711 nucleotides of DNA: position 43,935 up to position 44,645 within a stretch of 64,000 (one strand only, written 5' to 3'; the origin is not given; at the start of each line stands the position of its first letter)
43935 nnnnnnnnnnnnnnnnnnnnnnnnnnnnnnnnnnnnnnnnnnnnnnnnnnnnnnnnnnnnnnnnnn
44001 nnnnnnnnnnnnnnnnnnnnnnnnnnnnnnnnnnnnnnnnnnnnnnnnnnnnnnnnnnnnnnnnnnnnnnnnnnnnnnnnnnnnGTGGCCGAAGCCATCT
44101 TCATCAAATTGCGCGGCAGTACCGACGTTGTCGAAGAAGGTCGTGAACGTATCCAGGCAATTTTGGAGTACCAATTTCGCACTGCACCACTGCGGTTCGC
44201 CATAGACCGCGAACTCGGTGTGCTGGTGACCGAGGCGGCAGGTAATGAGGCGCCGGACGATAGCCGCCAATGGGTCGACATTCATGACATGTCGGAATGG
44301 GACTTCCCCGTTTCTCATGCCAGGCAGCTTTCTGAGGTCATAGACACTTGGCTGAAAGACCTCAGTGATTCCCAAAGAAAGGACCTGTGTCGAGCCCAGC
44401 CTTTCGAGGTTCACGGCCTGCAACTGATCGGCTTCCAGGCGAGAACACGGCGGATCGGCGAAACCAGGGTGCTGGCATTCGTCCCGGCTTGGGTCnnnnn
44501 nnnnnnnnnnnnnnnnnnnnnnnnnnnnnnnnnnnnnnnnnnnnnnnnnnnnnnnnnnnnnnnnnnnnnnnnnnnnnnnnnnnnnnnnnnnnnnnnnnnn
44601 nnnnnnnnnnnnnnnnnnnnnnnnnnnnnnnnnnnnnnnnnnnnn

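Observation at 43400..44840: Duplicated promoter, small gene, terminator cassettes with near-consensus sigma70 promoters; paralogous proteins of unknown function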

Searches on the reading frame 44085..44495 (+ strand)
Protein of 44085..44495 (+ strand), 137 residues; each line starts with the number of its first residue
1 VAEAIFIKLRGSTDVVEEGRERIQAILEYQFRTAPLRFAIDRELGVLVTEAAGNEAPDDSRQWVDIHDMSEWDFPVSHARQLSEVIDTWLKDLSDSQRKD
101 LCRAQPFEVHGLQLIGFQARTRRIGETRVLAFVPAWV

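Call 6: search_protein_families(library=pfam, proteins=[window:44085-44495:+], max_evalue=1)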
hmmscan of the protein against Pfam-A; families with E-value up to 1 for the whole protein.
window:44085-44495:+ (137 aa): 0 families

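Call 7: search_protein_families(library=phrogs, proteins=[window:44085-44495:+], max_evalue=1)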
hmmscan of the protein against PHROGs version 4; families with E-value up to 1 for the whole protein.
window:44085-44495:+ (137 aa): 0 families

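Call 9: find_homologous_proteins(query=window:44085-44495:+, max_evalue=0.01)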
Query window:44085-44495:+ (137 aa): 1 proteins with E <= 0.01 among 162 candidates.
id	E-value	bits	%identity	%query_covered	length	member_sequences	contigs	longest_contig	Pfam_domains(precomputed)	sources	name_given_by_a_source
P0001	3.8e-85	301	100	100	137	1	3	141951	-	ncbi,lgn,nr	ncbi:MAG TPA: hypothetical protein VLE72_02375 [Candidatus Saccharimonadales bacterium]|nr:hypotheti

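Call 15: find_encoding_contigs(protein=P0001, flank=10000, max_places=10)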
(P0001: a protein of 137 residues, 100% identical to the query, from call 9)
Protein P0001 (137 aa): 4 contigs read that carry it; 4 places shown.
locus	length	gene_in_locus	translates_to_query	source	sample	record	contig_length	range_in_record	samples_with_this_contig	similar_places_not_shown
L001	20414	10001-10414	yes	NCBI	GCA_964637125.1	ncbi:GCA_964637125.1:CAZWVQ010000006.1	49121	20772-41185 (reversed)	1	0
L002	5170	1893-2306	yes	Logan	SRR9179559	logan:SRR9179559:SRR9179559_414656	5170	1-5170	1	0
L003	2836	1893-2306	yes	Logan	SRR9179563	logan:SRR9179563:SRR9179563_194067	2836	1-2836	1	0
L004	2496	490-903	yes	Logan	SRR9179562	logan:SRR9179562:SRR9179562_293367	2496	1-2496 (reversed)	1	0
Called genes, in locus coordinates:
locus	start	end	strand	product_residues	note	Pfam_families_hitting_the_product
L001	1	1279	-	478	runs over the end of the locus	PF00133:tRNA-synt_1, PF01406:tRNA-synt_1e (weak), PF09334:tRNA-synt_1g, PF08264:Anticodon_1 (faint), PF09334:tRNA-synt_1g, PF00133:tRNA-synt_1, PF19303:Anticodon_3 (weak)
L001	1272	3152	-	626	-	PF01841:Transglut_core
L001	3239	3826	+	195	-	-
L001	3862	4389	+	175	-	-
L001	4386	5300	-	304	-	-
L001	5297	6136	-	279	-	PF00398:RrnaAD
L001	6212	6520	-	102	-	-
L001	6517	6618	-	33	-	-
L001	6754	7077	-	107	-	-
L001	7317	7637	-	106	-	-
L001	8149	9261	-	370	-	PF03990:DUF348, PF07501:G5, PF06737:Transglycosylas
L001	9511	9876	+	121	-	-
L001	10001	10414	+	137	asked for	-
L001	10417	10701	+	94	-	-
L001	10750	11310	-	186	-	-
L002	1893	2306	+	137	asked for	-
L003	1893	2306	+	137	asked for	-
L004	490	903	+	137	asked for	-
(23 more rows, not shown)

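Call 24: search_protein_representatives(alignment_id=A1)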
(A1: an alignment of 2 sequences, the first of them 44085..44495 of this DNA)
Query: 2 sequences, 149 profile positions. Proteins with E-value up to 0.001 (for the whole library): 2; up to 1e-10: 2; up to 1e-30: 2. The best 2 are listed.
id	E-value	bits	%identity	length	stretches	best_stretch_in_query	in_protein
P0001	3.7e-75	267.4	-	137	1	1-141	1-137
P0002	4.3e-55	202.3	-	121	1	7-149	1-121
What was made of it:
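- A profile of A+B against 1.84 billion representatives returns only A and B (call 24).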

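Call 26: find_related_loci(query=A1, collection=viral_contigs, flank=5000)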
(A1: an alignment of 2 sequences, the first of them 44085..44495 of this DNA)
Query A1 (137 aa) in viral_contigs; peptide patterns used: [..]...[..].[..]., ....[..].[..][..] (x = any residue, [..] = any of these).
25 stretches matched a pattern; 1 encode a relative of the query (tblastn E <= 1e-3); 1 distinct loci.
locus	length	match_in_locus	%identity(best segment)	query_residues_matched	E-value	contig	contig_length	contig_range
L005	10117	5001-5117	46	31-63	4e-5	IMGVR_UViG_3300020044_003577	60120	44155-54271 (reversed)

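Call 30: search_protein_families(library=pfam, proteins=[L005:4701-6854:+], max_evalue=0.1)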
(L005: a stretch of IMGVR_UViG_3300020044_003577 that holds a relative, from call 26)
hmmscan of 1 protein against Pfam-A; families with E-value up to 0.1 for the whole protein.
L005:4701-6854:+ (718 aa): 0 families

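Call 33: predict_structure(alignment_id=A1)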
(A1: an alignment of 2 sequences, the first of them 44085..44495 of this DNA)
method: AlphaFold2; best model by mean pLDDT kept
length: 137 residues; sequences in the alignment: 2
mean_pLDDT: 44.9   pTM: 0.36
mean pLDDT of the five models: 44.9, 42.2, 39.0, 37.2, 34.2
residues with pLDDT >= 90: 0; 70-90: 0; 50-70: 42; < 50: 95
segments of 3 or more residues with pLDDT < 50: 1-12, 33-78, 102-118, 120-137
pLDDT, mean of each block of 10 residues (from residue 1): 35 56 58 44 36 38 36 44 57 61 34 41 45 43
secondary structure, 60 per line:
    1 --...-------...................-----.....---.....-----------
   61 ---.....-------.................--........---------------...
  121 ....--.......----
elements in order: E3-5 H13-31 E37-41 E45-49 H76-92 H95-102 E118-124 E127-133
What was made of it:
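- Tried and rejected: The AlphaFold model of B from the two-sequence alignment has pLDDT 45 and is unusable (call 33).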

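Call 36: search_protein_families(library=padloc, proteins=[window:44085-44495:+], max_evalue=1)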
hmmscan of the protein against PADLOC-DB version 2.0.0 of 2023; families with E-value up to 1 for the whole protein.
window:44085-44495:+ (137 aa): 0 families

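Call 37: search_protein_families(library=ncbifam, proteins=[window:44085-44495:+], max_evalue=1)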
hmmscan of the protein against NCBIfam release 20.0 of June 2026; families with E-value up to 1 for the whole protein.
window:44085-44495:+ (137 aa): 0 families

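Call 38: search_solved_structures(query=A1, max_evalue=10)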
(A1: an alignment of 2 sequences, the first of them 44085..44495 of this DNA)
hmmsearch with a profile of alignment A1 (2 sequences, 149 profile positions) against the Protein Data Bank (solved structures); distinct sequences matched with E-value up to 10: 0.

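Call 81: search_dna_similar(query=window:44085-44495:+, collection=phages, mode=protein, max_evalue=0.1, max_rows=10)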
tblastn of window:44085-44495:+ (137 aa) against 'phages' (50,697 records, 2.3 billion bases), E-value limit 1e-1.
No match.
